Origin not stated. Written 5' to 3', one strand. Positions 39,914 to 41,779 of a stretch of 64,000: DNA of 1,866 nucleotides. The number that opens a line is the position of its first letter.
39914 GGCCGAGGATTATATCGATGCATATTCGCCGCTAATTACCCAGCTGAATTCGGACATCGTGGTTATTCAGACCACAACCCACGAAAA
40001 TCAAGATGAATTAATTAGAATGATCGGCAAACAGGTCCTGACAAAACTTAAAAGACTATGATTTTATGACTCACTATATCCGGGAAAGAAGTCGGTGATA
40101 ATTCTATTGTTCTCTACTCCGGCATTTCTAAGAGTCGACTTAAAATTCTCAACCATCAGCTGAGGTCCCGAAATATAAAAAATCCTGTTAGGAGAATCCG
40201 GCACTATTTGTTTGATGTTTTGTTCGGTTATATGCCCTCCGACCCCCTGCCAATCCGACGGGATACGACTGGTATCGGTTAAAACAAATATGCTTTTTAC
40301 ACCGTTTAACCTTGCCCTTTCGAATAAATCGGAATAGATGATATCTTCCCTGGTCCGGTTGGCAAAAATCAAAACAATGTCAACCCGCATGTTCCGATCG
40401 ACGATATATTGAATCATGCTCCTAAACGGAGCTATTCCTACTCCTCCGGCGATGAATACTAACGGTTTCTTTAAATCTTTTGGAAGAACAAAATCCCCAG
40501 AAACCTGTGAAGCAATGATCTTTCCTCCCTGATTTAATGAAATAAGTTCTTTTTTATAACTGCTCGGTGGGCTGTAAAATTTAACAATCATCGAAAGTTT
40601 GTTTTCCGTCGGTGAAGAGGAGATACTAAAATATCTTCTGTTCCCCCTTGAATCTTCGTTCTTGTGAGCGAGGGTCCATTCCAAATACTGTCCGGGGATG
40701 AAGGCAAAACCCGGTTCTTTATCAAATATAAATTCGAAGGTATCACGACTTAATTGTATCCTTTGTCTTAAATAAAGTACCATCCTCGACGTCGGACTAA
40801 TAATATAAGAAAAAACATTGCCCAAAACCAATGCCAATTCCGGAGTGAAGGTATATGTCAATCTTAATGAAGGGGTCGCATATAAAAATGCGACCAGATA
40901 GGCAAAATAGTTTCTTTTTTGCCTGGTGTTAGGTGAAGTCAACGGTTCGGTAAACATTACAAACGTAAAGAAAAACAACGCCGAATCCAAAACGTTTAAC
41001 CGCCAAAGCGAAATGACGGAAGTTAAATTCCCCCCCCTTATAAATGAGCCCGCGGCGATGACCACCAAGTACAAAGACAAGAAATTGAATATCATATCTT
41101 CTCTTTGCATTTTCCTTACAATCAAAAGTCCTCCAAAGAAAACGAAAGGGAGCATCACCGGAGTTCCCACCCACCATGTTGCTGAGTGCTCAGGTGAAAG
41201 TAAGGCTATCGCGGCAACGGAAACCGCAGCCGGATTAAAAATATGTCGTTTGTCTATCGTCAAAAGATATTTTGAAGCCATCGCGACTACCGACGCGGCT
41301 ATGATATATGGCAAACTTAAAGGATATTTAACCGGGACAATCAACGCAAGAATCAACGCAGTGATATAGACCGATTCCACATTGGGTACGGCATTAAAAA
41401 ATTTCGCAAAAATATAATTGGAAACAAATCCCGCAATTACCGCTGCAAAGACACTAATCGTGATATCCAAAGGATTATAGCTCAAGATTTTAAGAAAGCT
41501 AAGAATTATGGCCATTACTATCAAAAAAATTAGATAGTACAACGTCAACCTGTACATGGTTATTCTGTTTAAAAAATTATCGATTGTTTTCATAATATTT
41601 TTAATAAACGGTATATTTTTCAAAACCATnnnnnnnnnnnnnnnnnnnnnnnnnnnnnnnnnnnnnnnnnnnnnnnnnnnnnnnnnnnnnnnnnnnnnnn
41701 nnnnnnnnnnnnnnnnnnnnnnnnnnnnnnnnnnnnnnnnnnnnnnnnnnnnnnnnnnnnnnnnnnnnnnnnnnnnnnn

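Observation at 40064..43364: Minimal Nqr/Rnf-like flavin electron-export operon: two FMN-binding lipoproteins, ApbE, and an RnfD-like::FNR fusion reductase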

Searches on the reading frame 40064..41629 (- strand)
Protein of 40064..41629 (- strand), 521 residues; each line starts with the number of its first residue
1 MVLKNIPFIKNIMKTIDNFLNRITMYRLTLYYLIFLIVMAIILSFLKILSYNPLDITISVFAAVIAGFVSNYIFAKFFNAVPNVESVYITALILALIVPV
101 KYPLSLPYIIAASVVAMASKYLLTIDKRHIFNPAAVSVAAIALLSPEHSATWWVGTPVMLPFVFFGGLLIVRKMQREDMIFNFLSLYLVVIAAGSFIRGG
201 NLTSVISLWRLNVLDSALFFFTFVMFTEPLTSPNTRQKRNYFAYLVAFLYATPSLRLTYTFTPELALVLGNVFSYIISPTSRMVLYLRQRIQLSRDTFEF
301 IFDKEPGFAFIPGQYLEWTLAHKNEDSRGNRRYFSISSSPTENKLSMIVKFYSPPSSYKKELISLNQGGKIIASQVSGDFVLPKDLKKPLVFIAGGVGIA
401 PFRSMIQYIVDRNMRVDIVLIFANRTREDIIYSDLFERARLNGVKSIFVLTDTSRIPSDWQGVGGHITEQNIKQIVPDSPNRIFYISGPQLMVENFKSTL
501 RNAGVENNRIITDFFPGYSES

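Call 3: search_protein_families(library=pfam, proteins=[window:40064-41629:-], max_evalue=0.1)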
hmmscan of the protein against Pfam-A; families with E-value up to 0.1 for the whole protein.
window:40064-41629:- (521 aa): 4 families
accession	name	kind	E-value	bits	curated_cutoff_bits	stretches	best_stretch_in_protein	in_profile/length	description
PF00175.26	NAD_binding_1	-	1.3e-17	64.8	22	1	392-495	1-106/109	Oxidoreductase NAD-binding domain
PF03116.20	NQR2_RnfD_RnfE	-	4.1e-09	36.7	27.7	2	34-153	18-136/296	NQR2, RnfD, RnfE family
PF00970.30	FAD_binding_6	-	0.0038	18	21.1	1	287-369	4-73/99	Oxidoreductase FAD-binding domain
PF08030.17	NAD_binding_6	-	0.077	13.5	22.2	0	390-429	4-48/156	Ferric reductase NAD binding domain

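Call 4: search_protein_families(library=ncbifam, proteins=[window:40064-41629:-], max_evalue=0.1)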
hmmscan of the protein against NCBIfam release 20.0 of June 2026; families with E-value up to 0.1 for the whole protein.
window:40064-41629:- (521 aa): 29 families (the best 25 are shown)
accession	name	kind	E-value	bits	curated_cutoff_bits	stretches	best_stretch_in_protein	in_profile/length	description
NF009805.0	PRK13289.1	equivalog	1.1e-23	83.8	432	1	303-515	178-392/399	NO-inducible flavohemoprotein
NF058606.1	GlBtMonoRdsGbcB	equivalog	8.8e-22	77.5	500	1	289-510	20-242/362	glycine betaine monooxygenase reductase subunit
NF040810.1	BenC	equivalog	8.8e-21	74.4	430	1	292-512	114-327/333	benzoate 1,2-dioxygenase electron transfer component BenC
NF005963.0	PRK08051.1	equivalog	2.7e-17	62.8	230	1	296-515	17-230/233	NAD(P)H-flavin reductase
NF008822.0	PRK11872.1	equivalog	1.6e-16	60.2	402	1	308-515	135-335/341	anthranilate 1,2-dioxygenase electron transfer component AntC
TIGR02160.1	PA_CoA_Oxy5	hypoth_equivalog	4.3e-16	58.7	420.8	1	306-515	29-241/352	1,2-phenylacetyl-CoA epoxidase subunit PaaE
NF007964.0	PRK10684.1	equivalog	8.9e-16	57.7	383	1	308-515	35-237/333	NADH oxidoreductase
TIGR01941.1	nqrF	equivalog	1.2e-15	57.4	295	1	318-515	195-403/405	NADH:ubiquinone reductase (Na(+)-transporting) subunit F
NF045803.1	MethMoxFADbindMmoC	equivalog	2.4e-14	52.9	500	1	308-513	138-338/343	aromatic/alkene monooxygenase hydroxylase FAD-binding subunit MmoC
NF052252.1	flav_redu_LuxG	exception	2.2e-10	40.1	340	1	296-514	14-228/232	flavin mononucleotide reductase LuxG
NF000796.0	PRK00054.1-1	equivalog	8.3e-10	38.3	224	1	285-504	6-193/254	dihydroorotate dehydrogenase electron transfer subunit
NF006220.0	PRK08345.1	subfamily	2.4e-08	33.6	395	1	308-510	41-246/294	cytochrome-c3 hydrogenase subunit gamma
TIGR02911.1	sulfite_red_B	equivalog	2.6e-08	33.3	288.6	1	360-511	71-220/261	anaerobic sulfite reductase subunit AsrB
NF040830.1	sulfhyd_ShyC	equivalog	4.4e-08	32.6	600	1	305-434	34-155/288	NAD(P)-dependent hydrogenase/sulfhydrogenase 2 subunit gamma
NF008178.0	PRK10926.1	equivalog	6.4e-07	28.9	390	1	306-438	27-157/248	ferredoxin--NADP(+) reductase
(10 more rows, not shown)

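Call 11: search_solved_structures(query=window:40064-41629:-, max_evalue=1, show_alignments=0)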
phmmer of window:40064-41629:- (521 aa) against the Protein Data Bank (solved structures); distinct sequences matched with E-value up to 1: 94 (the best 60 are shown).
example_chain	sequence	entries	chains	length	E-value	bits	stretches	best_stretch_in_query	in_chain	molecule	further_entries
1krh_A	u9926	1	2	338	7.4e-11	45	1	294-507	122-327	Benzoate 1,2-Dioxygenase Reductase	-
7qty_A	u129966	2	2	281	2.3e-10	43.4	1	353-517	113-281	Na(+)-translocating NADH-quinone reductase subunit F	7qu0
2r6h_A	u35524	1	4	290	6.9e-10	41.8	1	355-515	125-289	NADH:ubiquinone oxidoreductase, Na translocating, F subunit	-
4dqk_A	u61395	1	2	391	8.8e-10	41.5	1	332-490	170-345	Bifunctional P-450/NADPH-P450 reductase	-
4dql_A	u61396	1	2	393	9e-10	41.4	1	332-490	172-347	Bifunctional P-450/NADPH-P450 reductase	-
2eix_A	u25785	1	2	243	1.3e-09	40.9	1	313-504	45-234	NADH-cytochrome b5 reductase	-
7rom_A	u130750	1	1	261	1.5e-09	40.7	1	338-505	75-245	NADH-cytochrome b5 reductase 1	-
8dme_A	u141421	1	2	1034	5.2e-09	38.9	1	332-490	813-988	Bifunctional cytochrome P450/NADPH--P450 reductase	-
8dmg_A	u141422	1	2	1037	5.3e-09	38.9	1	332-490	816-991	Bifunctional cytochrome P450/NADPH--P450 reductase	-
1tvc_A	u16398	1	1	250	6.1e-09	38.7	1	294-514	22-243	METHANE MONOOXYGENASE COMPONENT C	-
3ozu_A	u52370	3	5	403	7.1e-09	38.5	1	303-515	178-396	Flavohemoprotein | Flavohemoglobin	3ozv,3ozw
7qu3_A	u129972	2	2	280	7.8e-09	38.3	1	354-517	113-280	Na(+)-translocating NADH-quinone reductase subunit F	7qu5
7xk3_F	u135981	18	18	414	8.5e-09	38.2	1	354-518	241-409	Na(+)-translocating NADH-quinone reductase subunit F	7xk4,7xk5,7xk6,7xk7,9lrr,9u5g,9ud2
1cqx_A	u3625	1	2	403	9.4e-09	38.1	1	304-515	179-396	FLAVOHEMOPROTEIN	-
4u9u_A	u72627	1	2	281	1.9e-08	37.1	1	354-517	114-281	Na(+)-translocating NADH-quinone reductase subunit F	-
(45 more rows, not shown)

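Call 13: find_homologous_proteins(query=window:40064-41629:-, max_evalue=0.00001)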
Query window:40064-41629:- (521 aa): 7207 proteins with E <= 0.00001 among 8000 candidates; the best 120 are listed.
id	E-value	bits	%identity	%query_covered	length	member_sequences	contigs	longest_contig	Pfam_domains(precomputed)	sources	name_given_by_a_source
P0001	0.0e+0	1112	100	98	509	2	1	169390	PF00175.27,PF03116.21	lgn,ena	-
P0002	6.4e-236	802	70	98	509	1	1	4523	PF00175.27,PF03116.21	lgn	-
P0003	1.2e-223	762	66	98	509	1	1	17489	PF00175.27,PF03116.21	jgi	jgi:glycine betaine catabolism B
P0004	3.7e-223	760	66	98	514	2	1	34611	PF00175.27,PF03116.21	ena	-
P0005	3.5e-222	757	66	98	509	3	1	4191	PF00175.27,PF03116.21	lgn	-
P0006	1.7e-221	755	66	98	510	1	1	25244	PF00175.27,PF03116.21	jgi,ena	-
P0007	6.3e-220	750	66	98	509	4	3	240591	PF00175.27,PF03116.21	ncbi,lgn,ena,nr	ncbi:RnfABCDGE type electron transport complex subunit D [Patescibacteria group bacterium]|nr:RnfABC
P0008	6.2e-219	746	66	95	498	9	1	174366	PF00175.27,PF03116.21,PF00970.31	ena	-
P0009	9.7e-218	742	65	98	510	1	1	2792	PF00175.27,PF03116.21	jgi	jgi:glycine betaine catabolism B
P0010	1.1e-217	742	66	95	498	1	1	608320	PF00175.27,PF03116.21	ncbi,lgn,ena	-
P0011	2.2e-217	741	64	98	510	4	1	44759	PF00175.27,PF03116.21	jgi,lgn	jgi:ferredoxin-NADP reductase/Na+-translocating ferredoxin:NAD+ oxidoreductase RnfD subunit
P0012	1.1e-216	739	65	95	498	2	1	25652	PF00175.27,PF03116.21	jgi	jgi:ferredoxin-NADP reductase/Na+-translocating ferredoxin:NAD+ oxidoreductase RnfD subunit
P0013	2.3e-216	738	66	95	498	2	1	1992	PF00175.27,PF03116.21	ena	-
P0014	2.9e-216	737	65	98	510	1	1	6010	PF00175.27,PF03116.21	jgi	jgi:ferredoxin-NADP reductase/Na+-translocating ferredoxin:NAD+ oxidoreductase RnfD subunit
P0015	4.4e-216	737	64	97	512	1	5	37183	PF00175.27,PF03116.21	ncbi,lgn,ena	-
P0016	4.8e-216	737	65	98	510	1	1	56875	PF00175.27,PF03116.21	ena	-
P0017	1.6e-215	735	64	98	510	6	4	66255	PF00175.27,PF03116.21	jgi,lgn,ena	jgi:ferredoxin-NADP reductase/Na+-translocating ferredoxin:NAD+ oxidoreductase RnfD subunit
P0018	6.0e-215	733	65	95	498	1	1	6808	PF00175.27,PF03116.21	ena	-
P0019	7.9e-215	733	66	95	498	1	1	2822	PF00175.27,PF03116.21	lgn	-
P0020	3.6e-214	731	62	98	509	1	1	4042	PF00175.27,PF03116.21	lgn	-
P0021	4.2e-214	730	63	98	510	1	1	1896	PF00175.27,PF03116.21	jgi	jgi:ferredoxin-NADP reductase/Na+-translocating ferredoxin:NAD+ oxidoreductase RnfD subunit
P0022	2.1e-213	728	64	95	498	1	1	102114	PF00175.27,PF03116.21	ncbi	-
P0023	2.5e-213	728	62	98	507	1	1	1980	PF00175.27,PF03116.21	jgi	jgi:ferredoxin-NADP reductase/Na+-translocating ferredoxin:NAD+ oxidoreductase RnfD subunit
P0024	9.5e-213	726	61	98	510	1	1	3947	PF00175.27,PF03116.21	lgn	-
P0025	9.5e-213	726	64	98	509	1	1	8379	PF00175.27,PF03116.21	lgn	-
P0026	1.9e-211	722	61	98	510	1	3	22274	PF00175.27,PF03116.21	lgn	-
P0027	2.4e-211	721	64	98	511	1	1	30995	PF00175.27,PF03116.21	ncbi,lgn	-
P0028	4.1e-211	720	63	98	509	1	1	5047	PF00175.27,PF03116.21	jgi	jgi:glycine betaine catabolism B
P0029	1.2e-210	719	62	98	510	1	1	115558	PF00175.27,PF03116.21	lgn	-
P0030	2.7e-209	714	62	98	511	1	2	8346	PF00175.27,PF03116.21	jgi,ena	jgi:ferredoxin-NADP reductase/Na+-translocating ferredoxin:NAD+ oxidoreductase RnfD subunit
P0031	8.4e-208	710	64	94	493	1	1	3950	PF00175.27,PF03116.21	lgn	-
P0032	1.1e-205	703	61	98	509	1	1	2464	PF00175.27,PF03116.21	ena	-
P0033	2.5e-205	701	63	98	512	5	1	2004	PF00175.27,PF03116.21,PF00970.31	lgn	-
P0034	3.3e-205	701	62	98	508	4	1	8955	PF00175.27,PF03116.21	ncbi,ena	-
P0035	3.4e-205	701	60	98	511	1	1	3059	PF00175.27,PF03116.21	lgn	-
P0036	5.8e-204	697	61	98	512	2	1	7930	PF00175.27,PF03116.21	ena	-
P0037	9.6e-204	696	62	98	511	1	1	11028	PF00175.27,PF03116.21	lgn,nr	nr:RnfABCDGE type electron transport complex subunit D [Candidatus Levybacteria bacterium]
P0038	1.5e-202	692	60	98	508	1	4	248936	PF00175.27,PF03116.21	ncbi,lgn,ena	-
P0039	3.8e-202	691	62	98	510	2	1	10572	PF00175.27,PF03116.21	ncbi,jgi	ncbi:MAG: oxidoreductase [Candidatus Levyibacteriota bacterium]|jgi:ferredoxin-NADP reductase/Na+-tr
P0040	3.8e-202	691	61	98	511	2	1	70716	PF00175.27,PF03116.21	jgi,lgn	jgi:ferredoxin-NADP reductase/Na+-translocating ferredoxin:NAD+ oxidoreductase RnfD subunit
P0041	1.5e-201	689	61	98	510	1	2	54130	PF00175.27,PF03116.21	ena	-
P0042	3.4e-201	688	61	98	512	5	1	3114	PF00175.27,PF03116.21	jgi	jgi:ferredoxin-NADP reductase/Na+-translocating ferredoxin:NAD+ oxidoreductase RnfD subunit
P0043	6.9e-201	687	61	98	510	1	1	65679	PF00175.27,PF03116.21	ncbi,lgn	-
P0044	1.0e-200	686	60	97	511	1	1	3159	PF00175.27,PF03116.21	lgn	-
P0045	3.0e-200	685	61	95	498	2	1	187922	PF00175.27,PF03116.21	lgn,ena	-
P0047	5.2e-199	681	60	98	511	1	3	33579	PF00175.27,PF03116.21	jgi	jgi:ferredoxin-NADP reductase/Na+-translocating ferredoxin:NAD+ oxidoreductase RnfD subunit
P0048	5.7e-199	680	60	98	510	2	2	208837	PF00175.27,PF03116.21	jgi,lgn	jgi:ferredoxin-NADP reductase/Na+-translocating ferredoxin:NAD+ oxidoreductase RnfD subunit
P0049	8.6e-199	680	60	98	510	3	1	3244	PF00175.27,PF03116.21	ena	-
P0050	1.0e-198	680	59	98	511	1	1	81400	PF00175.27,PF03116.21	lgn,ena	-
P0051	1.4e-198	679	60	97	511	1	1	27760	PF00175.27,PF03116.21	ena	-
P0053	1.6e-197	676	60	98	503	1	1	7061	PF00175.27,PF03116.21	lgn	-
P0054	2.6e-197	675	59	98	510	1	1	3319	PF00175.27,PF03116.21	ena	-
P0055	2.8e-197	675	60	98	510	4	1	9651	PF00175.27,PF03116.21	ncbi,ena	-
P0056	4.0e-197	674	60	97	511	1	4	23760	PF00175.27,PF03116.21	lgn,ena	-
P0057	6.2e-197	674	59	98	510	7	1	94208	PF00175.27,PF03116.21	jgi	jgi:ferredoxin-NADP reductase/Na+-translocating ferredoxin:NAD+ oxidoreductase RnfD subunit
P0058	1.4e-196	672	59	98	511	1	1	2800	PF00175.27,PF03116.21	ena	-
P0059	1.0e-195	670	60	98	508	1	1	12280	PF00175.27,PF03116.21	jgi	jgi:ferredoxin-NADP reductase/Na+-translocating ferredoxin:NAD+ oxidoreductase RnfD subunit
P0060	2.6e-195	668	59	98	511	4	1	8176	PF00175.27,PF03116.21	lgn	-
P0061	2.7e-195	668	59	98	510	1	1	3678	PF00175.27,PF03116.21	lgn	-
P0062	5.4e-195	667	58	98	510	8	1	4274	PF00175.27,PF03116.21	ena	-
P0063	8.9e-195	667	58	98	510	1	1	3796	PF00175.27,PF03116.21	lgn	-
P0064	1.0e-194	666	58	98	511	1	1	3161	PF00175.27,PF03116.21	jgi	jgi:ferredoxin-NADP reductase/Na+-translocating ferredoxin:NAD+ oxidoreductase RnfD subunit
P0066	4.1e-194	664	64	90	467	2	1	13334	PF00175.27,PF03116.21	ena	-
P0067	4.4e-194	664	58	98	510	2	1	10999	PF00175.27,PF03116.21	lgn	-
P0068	6.2e-194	664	59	97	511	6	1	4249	PF00175.27,PF03116.21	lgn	-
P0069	1.8e-193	662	58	98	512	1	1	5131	PF00175.27,PF03116.21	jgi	-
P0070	3.0e-193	662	59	98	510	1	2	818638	PF00175.27,PF03116.21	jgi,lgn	jgi:ferredoxin-NADP reductase/Na+-translocating ferredoxin:NAD+ oxidoreductase RnfD subunit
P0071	7.3e-193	660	59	95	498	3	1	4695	PF00175.27,PF03116.21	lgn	-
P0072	8.6e-193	660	58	98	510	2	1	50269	PF00175.27,PF03116.21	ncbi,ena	-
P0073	1.1e-192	660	59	98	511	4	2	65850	PF00175.27,PF03116.21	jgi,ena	-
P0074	1.1e-192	660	58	98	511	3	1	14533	PF00175.27,PF03116.21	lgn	-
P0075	3.6e-192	658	58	98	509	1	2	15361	PF00175.27,PF03116.21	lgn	-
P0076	4.7e-192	658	58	95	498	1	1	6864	PF00175.27,PF03116.21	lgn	-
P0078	3.3e-191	655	64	88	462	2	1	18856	PF00175.27,PF03116.21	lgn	-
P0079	3.5e-191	655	57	98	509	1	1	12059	PF00175.27,PF03116.21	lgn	-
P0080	4.0e-191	655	59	97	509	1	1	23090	PF00175.27,PF03116.21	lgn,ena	-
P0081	1.1e-190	653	56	98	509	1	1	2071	PF00175.27,PF03116.21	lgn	-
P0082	2.7e-190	652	57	97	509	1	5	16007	PF00175.27,PF03116.21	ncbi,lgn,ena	-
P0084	1.7e-189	649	57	98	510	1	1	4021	PF00175.27,PF03116.21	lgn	-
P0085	2.2e-189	649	58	98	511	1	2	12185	PF00175.27,PF03116.21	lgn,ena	-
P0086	2.6e-189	649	58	98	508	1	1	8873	PF00175.27,PF03116.21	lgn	-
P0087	4.1e-188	645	56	97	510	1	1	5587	PF00175.27,PF03116.21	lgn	-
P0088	1.3e-187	643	58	95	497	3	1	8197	PF00175.27,PF03116.21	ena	-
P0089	1.6e-187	643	56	98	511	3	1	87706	PF00175.27,PF03116.21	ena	-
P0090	1.9e-187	642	58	98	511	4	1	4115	PF00175.27,PF03116.21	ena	-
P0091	2.2e-187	642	55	97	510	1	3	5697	PF00175.27,PF03116.21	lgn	-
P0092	7.2e-187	640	57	98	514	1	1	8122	PF00175.27,PF03116.21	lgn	-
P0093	2.6e-186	639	57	97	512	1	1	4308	PF00175.27,PF03116.21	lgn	-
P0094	2.9e-186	639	57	98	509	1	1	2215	PF00175.27,PF03116.21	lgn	-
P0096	9.1e-186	637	57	97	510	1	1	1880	PF00175.27,PF03116.21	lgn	-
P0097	1.2e-185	637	57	97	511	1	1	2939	PF00175.27,PF03116.21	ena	-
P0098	5.6e-185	634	56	97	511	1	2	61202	PF00175.27,PF03116.21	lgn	-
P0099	5.8e-185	634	58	95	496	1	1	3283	PF00175.27,PF03116.21,PF00970.31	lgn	-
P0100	7.0e-185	634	56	98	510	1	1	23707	PF00175.27,PF03116.21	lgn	-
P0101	8.4e-185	634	54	97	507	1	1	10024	PF00175.27,PF03116.21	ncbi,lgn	ncbi:MAG TPA: FAD-binding oxidoreductase [Patescibacteria group bacterium]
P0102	9.3e-185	634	54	99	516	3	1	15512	PF00175.27,PF03116.21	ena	-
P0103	1.2e-184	633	56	98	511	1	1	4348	PF00175.27,PF03116.21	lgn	-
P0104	1.5e-184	633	55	98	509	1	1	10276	PF00175.27,PF03116.21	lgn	-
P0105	2.8e-184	632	56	97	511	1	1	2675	PF00175.27,PF03116.21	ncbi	-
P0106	3.3e-184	632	55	98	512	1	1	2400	PF00175.27,PF03116.21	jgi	jgi:glycine betaine catabolism B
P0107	3.9e-184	631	55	98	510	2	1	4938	PF00175.27,PF03116.21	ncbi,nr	ncbi:MAG TPA: hypothetical protein VLF68_03525 [Candidatus Saccharimonadales bacterium]|nr:hypotheti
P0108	6.2e-184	631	57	98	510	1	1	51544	PF00175.27,PF03116.21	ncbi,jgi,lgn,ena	jgi:ferredoxin-NADP reductase/Na+-translocating ferredoxin:NAD+ oxidoreductase RnfD subunit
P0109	7.5e-184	631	55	97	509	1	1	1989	PF00175.27,PF03116.21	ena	-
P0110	7.7e-184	630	56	97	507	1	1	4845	PF00175.27,PF03116.21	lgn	-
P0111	9.3e-184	630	56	98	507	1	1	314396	PF00175.27,PF03116.21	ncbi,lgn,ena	-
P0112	2.5e-183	629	55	98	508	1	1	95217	PF00175.27,PF03116.21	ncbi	-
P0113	3.6e-183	628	56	97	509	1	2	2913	PF00175.27,PF03116.21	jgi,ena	-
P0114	3.9e-183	628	56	97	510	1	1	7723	PF00175.27,PF03116.21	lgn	-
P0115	4.9e-183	628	56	95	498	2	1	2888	PF00175.27,PF03116.21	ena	-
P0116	5.3e-183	628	54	98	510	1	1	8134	PF00175.27,PF03116.21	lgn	-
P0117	5.9e-183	628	54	98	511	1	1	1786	PF00175.27,PF03116.21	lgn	-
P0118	1.3e-182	626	55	98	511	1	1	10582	PF00175.27,PF03116.21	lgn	-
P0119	1.5e-182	626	57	98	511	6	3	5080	PF00175.27,PF03116.21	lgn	-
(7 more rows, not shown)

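Call 26: find_encoding_contigs(protein=P0001, flank=10000, max_places=3)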
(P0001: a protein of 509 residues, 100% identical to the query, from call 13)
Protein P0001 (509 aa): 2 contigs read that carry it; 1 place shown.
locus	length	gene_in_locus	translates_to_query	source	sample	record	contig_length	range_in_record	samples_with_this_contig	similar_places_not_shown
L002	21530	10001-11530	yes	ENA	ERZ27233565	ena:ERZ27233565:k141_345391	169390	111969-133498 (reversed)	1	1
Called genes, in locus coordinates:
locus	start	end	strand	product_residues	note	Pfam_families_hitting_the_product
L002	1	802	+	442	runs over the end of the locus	PF01406:tRNA-synt_1e, PF01921:tRNA-synt_1f (faint), PF09334:tRNA-synt_1g (weak), PF00133:tRNA-synt_1 (weak), PF09334:tRNA-synt_1g (weak)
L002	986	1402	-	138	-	-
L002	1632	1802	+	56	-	-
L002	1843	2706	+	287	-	PF01116:F_bP_aldolase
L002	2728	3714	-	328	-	PF02779:Transket_pyr, PF02780:Transketolase_C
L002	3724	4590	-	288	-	PF13292:DXP_synthase_N, PF00456:Transketolase_N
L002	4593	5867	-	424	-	PF13660:DUF4147, PF05161:MOFRL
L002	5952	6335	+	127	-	-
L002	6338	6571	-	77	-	-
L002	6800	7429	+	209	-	-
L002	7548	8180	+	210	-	PF12705:PDDEXK_1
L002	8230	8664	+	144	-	PF04205:FMN_bind (weak)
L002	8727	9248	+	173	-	PF04205:FMN_bind (weak)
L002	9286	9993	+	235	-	PF02424:ApbE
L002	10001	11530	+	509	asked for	PF03116:NQR2_RnfD_RnfE (weak), PF00175:NAD_binding_1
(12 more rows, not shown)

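Call 27: find_encoding_contigs(protein=P0007, flank=6000, max_places=2)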
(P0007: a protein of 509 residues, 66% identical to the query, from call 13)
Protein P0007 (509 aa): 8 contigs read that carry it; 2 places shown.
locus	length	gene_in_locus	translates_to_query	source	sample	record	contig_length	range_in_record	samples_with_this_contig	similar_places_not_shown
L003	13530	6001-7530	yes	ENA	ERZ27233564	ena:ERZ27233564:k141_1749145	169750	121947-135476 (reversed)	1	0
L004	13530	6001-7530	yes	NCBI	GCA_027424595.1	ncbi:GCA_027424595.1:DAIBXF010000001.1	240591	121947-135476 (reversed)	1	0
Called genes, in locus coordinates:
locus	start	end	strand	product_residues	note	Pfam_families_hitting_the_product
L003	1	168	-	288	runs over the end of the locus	PF13292:DXP_synthase_N, PF00456:Transketolase_N, PF00676:E1_dh (weak)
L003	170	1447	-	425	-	PF13660:DUF4147, PF05161:MOFRL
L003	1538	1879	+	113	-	-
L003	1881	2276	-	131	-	-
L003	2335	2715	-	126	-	-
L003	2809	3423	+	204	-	-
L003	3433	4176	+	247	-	PF12705:PDDEXK_1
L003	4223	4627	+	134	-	PF04205:FMN_bind (weak)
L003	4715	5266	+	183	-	-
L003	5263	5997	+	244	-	PF02424:ApbE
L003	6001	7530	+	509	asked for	PF03116:NQR2_RnfD_RnfE (weak), PF00175:NAD_binding_1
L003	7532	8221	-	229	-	-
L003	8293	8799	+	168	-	PF04542:Sigma70_r2, PF08281:Sigma70_r4_2, PF04545:Sigma70_r4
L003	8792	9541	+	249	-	PF18915:DUF5667 (weak)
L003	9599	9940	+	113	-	-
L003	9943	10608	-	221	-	PF00027:cNMP_binding, PF13545:HTH_Crp_2, PF00325:Crp (weak)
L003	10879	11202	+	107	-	PF03779:SPW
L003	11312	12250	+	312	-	PF01545:Cation_efflux, PF16916:ZT_dimer (weak)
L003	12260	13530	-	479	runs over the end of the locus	PF08323:Glyco_transf_5, PF13439:Glyco_transf_4 (weak), PF00534:Glycos_transf_1, PF13692:Glyco_trans_1_4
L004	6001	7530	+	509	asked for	PF03116:NQR2_RnfD_RnfE (weak), PF00175:NAD_binding_1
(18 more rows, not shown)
